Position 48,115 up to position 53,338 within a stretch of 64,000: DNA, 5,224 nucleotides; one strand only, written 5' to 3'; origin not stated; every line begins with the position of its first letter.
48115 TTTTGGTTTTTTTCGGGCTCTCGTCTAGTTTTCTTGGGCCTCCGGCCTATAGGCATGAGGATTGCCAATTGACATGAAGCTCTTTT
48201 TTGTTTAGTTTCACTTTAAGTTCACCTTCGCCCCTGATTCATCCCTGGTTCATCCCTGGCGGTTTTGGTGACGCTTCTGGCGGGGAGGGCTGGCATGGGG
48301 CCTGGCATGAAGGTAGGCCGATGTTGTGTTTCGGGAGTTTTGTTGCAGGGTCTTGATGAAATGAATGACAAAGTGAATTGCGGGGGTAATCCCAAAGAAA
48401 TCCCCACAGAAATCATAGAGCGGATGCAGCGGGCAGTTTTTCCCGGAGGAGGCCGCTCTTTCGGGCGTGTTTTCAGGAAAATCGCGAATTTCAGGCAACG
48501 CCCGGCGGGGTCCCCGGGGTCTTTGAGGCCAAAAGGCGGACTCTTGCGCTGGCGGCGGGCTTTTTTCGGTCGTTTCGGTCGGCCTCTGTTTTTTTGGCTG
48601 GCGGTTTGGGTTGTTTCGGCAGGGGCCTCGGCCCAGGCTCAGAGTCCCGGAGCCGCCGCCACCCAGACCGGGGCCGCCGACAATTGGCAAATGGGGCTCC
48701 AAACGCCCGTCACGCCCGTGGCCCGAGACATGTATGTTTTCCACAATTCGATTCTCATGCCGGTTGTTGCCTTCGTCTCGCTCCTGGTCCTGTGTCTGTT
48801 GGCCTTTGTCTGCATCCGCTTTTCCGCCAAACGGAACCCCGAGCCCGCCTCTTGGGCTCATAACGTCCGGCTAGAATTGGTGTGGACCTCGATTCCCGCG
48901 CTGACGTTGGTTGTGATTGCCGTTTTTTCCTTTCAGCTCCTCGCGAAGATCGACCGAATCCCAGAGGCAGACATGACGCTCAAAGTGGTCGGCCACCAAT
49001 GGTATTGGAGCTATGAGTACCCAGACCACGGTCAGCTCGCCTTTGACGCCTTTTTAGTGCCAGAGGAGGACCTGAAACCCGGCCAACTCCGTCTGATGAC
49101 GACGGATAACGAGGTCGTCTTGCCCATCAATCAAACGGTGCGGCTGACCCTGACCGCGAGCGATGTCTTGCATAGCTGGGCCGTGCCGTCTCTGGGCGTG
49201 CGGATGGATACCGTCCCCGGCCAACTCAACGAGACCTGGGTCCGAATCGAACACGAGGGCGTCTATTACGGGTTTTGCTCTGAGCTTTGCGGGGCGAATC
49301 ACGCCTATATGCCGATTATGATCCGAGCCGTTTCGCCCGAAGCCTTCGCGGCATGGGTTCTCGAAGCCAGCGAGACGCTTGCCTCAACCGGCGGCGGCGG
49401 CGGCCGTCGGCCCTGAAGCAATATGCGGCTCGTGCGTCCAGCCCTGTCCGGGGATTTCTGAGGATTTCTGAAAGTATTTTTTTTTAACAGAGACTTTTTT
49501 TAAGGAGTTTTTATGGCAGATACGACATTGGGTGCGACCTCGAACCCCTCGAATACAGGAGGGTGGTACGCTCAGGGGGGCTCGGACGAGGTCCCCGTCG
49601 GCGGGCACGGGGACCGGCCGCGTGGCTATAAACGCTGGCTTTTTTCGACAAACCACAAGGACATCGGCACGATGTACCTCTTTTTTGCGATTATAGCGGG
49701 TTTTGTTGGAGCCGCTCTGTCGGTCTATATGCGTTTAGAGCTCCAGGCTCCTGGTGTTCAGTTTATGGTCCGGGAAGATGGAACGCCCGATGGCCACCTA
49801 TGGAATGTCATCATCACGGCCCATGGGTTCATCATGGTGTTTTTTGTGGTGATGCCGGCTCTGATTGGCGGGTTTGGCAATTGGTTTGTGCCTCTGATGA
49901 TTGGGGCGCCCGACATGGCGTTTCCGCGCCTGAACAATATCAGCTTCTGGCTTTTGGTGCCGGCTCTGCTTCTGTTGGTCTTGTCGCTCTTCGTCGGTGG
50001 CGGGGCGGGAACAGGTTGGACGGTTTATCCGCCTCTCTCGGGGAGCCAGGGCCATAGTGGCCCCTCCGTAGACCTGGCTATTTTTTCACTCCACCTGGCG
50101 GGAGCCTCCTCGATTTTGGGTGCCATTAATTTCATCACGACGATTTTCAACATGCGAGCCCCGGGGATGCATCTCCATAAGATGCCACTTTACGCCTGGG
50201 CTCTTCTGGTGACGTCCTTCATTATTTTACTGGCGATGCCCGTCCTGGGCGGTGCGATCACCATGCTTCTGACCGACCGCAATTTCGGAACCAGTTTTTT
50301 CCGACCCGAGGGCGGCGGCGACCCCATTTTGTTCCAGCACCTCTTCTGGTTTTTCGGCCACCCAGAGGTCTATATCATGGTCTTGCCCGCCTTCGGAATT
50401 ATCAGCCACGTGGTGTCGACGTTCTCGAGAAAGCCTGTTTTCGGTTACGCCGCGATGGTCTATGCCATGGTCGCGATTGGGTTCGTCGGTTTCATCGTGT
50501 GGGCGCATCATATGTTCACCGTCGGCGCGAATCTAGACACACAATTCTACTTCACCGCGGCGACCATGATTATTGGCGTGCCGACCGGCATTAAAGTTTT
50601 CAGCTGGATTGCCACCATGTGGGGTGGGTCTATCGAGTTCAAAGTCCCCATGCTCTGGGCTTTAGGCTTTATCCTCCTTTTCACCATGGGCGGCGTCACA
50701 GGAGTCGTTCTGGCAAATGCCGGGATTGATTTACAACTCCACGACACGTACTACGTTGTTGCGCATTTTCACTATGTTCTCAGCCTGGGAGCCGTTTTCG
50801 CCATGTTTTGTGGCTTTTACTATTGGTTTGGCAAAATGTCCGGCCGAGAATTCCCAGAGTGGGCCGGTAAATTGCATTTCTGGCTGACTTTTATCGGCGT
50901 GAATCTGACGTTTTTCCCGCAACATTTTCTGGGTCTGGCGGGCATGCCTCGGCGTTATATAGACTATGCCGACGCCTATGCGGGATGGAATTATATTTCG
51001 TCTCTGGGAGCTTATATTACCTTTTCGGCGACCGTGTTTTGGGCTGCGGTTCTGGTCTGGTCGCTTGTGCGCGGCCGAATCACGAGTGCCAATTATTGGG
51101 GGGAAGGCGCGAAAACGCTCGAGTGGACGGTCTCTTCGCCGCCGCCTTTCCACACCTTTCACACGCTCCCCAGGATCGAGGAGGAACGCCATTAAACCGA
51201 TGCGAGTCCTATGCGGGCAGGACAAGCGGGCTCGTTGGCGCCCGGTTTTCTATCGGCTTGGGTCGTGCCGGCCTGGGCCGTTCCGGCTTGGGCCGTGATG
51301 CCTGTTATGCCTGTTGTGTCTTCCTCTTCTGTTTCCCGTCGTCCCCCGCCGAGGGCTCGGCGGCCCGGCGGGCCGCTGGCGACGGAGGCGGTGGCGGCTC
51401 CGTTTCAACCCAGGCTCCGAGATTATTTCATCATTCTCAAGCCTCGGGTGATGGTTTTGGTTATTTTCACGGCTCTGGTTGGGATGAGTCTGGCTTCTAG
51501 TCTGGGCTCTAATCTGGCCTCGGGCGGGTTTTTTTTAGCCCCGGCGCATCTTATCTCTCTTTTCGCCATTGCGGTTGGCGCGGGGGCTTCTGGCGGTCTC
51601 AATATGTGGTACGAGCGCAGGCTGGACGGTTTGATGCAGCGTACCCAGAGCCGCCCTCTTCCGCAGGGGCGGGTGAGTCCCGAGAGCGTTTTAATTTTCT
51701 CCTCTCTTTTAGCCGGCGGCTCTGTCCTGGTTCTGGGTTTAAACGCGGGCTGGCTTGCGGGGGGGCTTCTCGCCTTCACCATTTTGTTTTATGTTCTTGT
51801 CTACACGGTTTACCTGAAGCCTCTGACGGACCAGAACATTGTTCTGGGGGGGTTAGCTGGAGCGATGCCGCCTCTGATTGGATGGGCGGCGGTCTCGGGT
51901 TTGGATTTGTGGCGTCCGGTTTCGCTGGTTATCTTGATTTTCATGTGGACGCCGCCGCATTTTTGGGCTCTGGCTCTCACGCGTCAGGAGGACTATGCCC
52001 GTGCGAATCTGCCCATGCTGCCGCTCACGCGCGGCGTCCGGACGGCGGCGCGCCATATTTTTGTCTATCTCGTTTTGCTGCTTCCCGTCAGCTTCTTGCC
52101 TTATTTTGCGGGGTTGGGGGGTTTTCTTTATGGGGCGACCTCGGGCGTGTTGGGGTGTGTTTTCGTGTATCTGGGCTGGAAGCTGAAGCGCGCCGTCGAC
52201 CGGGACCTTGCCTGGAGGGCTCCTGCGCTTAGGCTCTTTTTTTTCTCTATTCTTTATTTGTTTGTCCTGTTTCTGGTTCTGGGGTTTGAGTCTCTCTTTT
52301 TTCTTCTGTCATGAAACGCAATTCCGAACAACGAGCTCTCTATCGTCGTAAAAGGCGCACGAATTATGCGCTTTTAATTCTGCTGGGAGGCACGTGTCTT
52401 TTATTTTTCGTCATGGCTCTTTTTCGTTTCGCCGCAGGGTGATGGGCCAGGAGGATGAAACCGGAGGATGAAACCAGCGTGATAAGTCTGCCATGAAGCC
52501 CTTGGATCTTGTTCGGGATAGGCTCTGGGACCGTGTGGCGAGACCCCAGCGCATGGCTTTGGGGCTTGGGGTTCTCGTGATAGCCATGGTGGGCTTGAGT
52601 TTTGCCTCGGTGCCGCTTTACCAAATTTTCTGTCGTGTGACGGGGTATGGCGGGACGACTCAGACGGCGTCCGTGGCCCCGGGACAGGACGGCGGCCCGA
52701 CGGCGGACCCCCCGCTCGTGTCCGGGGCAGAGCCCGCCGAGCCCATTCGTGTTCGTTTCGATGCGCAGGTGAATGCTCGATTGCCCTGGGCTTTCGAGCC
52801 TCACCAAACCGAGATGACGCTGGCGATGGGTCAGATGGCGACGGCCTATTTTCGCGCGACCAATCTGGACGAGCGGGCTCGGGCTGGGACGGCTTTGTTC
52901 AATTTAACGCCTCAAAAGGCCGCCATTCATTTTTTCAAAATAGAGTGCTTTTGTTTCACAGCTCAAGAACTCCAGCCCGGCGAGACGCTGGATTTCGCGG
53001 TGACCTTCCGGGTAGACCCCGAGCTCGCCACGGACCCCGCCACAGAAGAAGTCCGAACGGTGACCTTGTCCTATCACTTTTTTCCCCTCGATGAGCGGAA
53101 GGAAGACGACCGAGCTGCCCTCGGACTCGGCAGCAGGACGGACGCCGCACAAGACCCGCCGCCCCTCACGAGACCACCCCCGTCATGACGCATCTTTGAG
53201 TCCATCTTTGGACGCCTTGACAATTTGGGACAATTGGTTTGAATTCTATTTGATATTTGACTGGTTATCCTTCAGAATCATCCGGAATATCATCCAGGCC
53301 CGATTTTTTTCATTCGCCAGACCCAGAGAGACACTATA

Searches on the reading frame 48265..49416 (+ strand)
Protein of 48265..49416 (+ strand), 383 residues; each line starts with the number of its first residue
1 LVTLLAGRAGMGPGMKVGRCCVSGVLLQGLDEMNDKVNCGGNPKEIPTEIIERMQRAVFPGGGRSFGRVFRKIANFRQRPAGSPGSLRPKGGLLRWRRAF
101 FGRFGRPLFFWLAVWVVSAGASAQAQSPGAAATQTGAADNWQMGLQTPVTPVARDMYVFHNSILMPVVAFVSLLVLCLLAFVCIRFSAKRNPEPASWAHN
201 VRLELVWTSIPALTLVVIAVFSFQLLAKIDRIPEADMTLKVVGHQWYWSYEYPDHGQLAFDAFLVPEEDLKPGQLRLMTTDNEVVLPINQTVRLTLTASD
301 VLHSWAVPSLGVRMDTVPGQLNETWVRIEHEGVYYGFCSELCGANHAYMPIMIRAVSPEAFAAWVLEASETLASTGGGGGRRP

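Call 17: search_protein_families(library=ncbifam, proteins=[window:48265-49416:+], max_evalue=1e-10)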
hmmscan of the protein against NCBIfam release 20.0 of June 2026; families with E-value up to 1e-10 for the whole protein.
window:48265-49416:+ (383 aa): 5 families
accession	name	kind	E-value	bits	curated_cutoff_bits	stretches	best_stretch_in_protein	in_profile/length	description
TIGR02866.1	CoxB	equivalog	1.4e-55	187.9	147.7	1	161-365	12-201/202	cytochrome c oxidase subunit II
NF050117.1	aa3_CtaC_Actin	exception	3.3e-41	141.1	250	1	131-364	11-241/244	aa3-type cytochrome oxidase subunit II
TIGR01433.1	CyoA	equivalog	1.2e-19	70.7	266.2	0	279-367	136-224/226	ubiquinol oxidase subunit II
TIGR01432.1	QOXA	equivalog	1.8e-15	56.9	240.95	0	148-261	24-140/227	cytochrome aa3 quinol oxidase subunit II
NF007816.0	PRK10525.1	equivalog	9.9e-13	47.9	511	0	165-260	51-150/318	cytochrome o ubiquinol oxidase subunit II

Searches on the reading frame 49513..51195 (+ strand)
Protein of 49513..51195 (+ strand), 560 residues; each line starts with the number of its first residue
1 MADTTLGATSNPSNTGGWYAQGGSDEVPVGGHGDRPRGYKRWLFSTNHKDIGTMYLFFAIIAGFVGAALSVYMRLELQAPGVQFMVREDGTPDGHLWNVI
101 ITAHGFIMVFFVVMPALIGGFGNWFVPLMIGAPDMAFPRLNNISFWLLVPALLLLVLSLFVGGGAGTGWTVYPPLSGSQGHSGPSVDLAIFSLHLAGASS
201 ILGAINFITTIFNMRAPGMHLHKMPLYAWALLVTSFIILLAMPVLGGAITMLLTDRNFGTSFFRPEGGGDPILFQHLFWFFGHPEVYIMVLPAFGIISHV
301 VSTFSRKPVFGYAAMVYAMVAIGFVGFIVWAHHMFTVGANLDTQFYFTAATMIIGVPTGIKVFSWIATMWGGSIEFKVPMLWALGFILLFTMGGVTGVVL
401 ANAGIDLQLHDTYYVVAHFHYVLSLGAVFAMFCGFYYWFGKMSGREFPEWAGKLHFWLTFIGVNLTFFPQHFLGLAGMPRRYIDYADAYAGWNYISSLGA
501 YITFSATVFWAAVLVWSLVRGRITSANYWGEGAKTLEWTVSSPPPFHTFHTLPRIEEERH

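Call 18: search_protein_families(library=ncbifam, proteins=[window:49513-51195:+], max_evalue=1e-10)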
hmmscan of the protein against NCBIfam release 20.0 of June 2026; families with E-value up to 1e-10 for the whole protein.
window:49513-51195:+ (560 aa): 6 families
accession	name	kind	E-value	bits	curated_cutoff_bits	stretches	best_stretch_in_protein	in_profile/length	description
TIGR02891.1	CtaD_CoxA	equivalog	1e-216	720.5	670.75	1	42-554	1-503/504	cytochrome c oxidase subunit I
NF050116.1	cyt_aa3_Actin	exception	4.3e-167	557.1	880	1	41-559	1-511/522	aa3-type cytochrome oxidase subunit I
TIGR02843.1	CyoB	equivalog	2.6e-152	508.5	1020.35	1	39-558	44-560/646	cytochrome o ubiquinol oxidase subunit I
TIGR02882.1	QoxB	equivalog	2.3e-147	492.2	1015.5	1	39-558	41-553/643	cytochrome aa3 quinol oxidase subunit I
NF011592.0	PRK15017.1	equivalog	1.7e-131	440.2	1271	1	39-557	45-560/663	cytochrome o ubiquinol oxidase subunit I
NF041075.1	quin_ox_SoxB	equivalog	2.3e-23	82.9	700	1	72-523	17-459/468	proton pump complex quinol oxidase subunit SoxB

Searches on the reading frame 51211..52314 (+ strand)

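Call 18: search_protein_families(library=ncbifam, proteins=[window:51211-52314:+], max_evalue=1e-10)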
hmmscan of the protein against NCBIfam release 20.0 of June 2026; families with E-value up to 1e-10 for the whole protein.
window:51211-52314:+ (367 aa): 4 families
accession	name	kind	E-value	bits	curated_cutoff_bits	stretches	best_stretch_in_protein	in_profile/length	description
NF003349.0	PRK04375.1-2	equivalog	1.6e-87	293.6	246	1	61-362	17-311/318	heme o synthase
TIGR01473.1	cyoE_ctaB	equivalog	1.4e-85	287.5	210.3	1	71-357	2-277/281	heme o synthase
NF003348.0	PRK04375.1-1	equivalog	1.7e-49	168.8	285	1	69-361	3-283/292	heme o synthase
NF009523.0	PRK12884.1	equivalog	8.6e-11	41.5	269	0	102-355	29-274/279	prenyltransferase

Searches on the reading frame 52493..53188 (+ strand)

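Call 18: search_protein_families(library=ncbifam, proteins=[window:52493-53188:+], max_evalue=1e-10)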
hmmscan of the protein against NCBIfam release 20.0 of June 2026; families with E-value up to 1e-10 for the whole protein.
window:52493-53188:+ (231 aa): 1 family
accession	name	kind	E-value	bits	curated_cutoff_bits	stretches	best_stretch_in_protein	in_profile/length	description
NF003465.0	PRK05089.1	equivalog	1.7e-58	197.4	162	1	17-207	10-182/189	cytochrome c oxidase assembly protein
